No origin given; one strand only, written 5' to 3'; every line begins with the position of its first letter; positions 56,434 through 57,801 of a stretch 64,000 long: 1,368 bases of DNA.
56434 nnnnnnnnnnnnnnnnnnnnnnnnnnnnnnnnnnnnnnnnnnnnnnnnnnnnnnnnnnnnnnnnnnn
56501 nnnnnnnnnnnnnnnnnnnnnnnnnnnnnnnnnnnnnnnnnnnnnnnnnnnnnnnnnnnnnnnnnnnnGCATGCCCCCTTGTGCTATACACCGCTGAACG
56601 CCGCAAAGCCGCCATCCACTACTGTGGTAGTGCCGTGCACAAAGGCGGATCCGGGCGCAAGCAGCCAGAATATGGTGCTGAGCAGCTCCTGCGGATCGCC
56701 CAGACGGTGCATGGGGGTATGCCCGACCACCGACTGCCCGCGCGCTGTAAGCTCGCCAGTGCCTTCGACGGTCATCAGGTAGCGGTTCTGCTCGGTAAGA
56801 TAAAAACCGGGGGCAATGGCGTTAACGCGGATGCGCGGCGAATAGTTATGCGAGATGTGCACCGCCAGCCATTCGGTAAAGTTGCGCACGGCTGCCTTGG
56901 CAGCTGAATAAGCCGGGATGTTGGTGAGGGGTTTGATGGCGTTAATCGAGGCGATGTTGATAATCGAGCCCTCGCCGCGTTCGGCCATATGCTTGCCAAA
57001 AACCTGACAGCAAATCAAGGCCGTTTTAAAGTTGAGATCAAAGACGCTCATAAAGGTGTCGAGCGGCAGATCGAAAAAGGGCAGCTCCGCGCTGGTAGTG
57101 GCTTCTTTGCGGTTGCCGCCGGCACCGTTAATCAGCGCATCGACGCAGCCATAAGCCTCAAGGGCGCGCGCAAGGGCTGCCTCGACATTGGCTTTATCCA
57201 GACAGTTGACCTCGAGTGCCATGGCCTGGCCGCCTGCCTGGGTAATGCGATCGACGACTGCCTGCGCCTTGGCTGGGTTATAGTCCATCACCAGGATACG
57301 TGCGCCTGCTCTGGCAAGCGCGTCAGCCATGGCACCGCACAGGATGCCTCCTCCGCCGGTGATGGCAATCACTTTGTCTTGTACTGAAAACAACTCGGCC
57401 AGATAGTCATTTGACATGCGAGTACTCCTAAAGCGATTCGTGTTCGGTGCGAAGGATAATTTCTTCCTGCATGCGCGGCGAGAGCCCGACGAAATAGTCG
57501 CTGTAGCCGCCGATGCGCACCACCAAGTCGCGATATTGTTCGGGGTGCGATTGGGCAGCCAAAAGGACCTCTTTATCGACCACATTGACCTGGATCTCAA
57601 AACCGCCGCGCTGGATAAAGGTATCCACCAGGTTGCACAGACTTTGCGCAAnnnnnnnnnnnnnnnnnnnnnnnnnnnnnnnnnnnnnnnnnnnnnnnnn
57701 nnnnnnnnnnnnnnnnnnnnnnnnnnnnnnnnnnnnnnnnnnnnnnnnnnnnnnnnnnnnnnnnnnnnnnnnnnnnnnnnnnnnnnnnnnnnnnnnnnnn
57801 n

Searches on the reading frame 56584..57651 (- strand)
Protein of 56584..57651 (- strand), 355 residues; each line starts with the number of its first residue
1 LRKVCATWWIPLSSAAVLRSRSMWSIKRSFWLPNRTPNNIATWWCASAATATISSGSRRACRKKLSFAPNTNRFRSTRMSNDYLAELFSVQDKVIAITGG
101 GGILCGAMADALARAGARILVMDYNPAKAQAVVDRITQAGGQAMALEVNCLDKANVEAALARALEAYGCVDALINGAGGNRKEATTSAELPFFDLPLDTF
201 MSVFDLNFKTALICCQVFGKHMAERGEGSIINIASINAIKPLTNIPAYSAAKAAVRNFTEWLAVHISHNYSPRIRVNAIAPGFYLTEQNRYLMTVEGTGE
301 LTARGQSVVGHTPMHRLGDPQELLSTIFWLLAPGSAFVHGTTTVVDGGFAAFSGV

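Call 55: search_protein_families(library=pfam, proteins=[window:56584-57651:-], max_evalue=0.001)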
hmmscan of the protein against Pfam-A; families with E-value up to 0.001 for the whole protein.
window:56584-57651:- (355 aa): 4 families
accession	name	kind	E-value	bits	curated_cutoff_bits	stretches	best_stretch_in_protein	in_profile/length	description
PF00106.31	adh_short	-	1.9e-43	148.7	26.6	1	93-290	1-188/195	short chain dehydrogenase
PF13561.12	adh_short_C2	-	4.7e-42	144.6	27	1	107-349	11-235/236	Enoyl-(Acyl carrier protein) reductase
PF08659.16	KR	-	2e-05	25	22.6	1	96-184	4-96/180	KR domain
PF03435.24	Sacchrp_dh_NADP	-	0.00014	22.6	25.1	1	97-180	3-79/129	Saccharopine dehydrogenase NADP binding domain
